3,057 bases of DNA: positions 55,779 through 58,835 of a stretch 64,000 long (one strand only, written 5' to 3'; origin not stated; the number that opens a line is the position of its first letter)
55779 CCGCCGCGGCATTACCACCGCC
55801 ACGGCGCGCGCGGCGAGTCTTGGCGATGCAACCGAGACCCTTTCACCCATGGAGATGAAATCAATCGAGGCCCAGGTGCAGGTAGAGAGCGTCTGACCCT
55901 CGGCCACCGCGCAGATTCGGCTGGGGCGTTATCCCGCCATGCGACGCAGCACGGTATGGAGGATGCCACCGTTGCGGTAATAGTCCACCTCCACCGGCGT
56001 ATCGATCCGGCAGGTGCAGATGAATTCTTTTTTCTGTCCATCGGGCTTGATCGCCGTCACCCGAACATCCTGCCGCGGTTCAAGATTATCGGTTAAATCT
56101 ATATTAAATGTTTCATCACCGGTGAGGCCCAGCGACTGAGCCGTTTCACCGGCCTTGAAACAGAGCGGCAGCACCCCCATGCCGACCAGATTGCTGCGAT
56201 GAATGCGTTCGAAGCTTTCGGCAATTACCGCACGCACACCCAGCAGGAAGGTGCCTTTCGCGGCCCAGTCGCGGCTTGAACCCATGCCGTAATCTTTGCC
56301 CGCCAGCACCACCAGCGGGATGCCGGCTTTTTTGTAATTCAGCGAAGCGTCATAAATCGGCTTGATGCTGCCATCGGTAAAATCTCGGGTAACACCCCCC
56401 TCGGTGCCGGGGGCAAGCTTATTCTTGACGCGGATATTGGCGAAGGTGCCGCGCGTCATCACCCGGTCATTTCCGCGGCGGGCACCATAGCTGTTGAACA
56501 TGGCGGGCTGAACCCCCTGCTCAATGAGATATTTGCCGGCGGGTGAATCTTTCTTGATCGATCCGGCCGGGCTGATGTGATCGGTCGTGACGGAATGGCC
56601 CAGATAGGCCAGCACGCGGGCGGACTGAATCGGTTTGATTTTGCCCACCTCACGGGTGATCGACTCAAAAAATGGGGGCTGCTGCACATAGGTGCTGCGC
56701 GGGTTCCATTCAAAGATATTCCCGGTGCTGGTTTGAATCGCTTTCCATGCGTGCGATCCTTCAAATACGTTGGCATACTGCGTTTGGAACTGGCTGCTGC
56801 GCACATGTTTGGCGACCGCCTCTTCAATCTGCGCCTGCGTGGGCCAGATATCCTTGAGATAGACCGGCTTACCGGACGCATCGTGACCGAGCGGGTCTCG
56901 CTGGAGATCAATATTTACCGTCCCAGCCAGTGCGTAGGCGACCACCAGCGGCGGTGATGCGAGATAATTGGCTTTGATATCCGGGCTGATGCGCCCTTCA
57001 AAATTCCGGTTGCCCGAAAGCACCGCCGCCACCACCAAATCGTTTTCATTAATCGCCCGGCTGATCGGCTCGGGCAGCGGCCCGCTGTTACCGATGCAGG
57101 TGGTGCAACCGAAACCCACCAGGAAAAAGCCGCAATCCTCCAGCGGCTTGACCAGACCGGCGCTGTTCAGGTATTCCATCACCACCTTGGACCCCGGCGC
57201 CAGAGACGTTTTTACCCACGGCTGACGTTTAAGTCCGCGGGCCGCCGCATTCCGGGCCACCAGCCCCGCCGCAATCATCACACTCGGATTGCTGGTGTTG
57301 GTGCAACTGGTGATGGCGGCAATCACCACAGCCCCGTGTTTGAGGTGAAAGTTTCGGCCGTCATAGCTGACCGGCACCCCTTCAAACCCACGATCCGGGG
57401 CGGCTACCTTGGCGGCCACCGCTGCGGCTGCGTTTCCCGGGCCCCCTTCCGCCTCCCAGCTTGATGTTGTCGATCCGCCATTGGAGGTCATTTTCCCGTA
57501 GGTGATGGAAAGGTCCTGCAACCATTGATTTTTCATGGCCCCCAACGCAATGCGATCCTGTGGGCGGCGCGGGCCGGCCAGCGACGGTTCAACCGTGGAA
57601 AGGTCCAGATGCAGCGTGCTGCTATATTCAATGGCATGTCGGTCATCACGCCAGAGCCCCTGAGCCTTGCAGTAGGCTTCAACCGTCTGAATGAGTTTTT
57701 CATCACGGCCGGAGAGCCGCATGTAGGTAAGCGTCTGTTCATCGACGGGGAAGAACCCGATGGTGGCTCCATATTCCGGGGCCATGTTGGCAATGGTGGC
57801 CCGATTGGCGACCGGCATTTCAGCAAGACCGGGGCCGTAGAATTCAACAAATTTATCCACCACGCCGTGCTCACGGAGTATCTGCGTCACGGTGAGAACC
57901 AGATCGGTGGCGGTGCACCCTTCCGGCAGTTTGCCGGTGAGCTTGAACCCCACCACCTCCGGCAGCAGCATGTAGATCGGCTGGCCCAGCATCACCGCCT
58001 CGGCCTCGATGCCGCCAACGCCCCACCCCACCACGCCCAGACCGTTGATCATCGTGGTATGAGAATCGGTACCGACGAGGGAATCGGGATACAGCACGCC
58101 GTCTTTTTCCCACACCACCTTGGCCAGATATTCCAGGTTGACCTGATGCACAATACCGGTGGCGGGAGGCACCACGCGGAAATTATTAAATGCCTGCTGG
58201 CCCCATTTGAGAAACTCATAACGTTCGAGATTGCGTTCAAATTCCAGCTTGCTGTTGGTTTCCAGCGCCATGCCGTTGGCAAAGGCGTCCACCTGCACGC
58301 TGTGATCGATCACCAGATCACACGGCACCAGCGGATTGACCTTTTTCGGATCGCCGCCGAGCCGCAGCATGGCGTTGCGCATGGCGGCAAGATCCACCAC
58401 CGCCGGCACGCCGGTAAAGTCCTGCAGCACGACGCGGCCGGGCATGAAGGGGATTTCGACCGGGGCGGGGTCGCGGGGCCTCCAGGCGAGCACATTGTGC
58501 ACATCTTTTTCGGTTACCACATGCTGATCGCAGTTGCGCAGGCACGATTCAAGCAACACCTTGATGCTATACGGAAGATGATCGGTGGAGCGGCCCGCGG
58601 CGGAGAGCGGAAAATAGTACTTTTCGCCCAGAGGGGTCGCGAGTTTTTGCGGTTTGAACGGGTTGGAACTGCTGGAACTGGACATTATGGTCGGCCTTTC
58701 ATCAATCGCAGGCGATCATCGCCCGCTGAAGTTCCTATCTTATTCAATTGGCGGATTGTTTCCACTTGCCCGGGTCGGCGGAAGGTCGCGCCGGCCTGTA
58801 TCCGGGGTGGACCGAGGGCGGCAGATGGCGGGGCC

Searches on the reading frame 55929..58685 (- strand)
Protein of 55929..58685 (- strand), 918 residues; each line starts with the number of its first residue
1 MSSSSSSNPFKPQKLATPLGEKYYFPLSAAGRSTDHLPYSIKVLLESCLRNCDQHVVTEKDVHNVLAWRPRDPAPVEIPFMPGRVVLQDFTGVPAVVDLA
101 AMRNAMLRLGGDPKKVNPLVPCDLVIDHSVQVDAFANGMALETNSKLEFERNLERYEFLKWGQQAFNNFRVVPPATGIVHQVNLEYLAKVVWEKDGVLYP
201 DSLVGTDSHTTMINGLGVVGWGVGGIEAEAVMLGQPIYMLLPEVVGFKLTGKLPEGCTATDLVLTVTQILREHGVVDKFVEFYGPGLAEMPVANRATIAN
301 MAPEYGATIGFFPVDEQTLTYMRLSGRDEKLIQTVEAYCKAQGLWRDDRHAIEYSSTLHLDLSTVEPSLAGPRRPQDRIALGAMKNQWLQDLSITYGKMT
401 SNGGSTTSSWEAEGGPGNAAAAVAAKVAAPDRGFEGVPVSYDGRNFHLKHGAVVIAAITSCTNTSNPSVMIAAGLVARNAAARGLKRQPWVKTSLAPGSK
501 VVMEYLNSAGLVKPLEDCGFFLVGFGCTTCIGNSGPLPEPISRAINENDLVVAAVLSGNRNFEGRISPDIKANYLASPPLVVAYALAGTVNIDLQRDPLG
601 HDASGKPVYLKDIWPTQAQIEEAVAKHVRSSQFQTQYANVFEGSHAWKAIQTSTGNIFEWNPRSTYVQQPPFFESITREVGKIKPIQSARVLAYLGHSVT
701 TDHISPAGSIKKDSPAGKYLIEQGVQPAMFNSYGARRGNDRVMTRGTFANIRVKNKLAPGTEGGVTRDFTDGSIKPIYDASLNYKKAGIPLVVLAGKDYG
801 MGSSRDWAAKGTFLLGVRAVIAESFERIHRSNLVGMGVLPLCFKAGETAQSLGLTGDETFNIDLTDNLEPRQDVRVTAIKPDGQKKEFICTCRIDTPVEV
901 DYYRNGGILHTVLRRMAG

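Call 46: search_protein_families(library=pfam, proteins=[window:55929-58685:-], max_evalue=0.0001)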
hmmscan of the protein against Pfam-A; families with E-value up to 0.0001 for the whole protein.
window:55929-58685:- (918 aa): 2 families
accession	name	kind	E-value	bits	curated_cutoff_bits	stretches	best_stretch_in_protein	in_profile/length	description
PF00330.25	Aconitase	-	9.9e-164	546.1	28.7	1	77-588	15-463/463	Aconitase family (aconitate hydratase)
PF00694.25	Aconitase_C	-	3.1e-40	138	22.8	1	718-845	3-130/131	Aconitase C-terminal domain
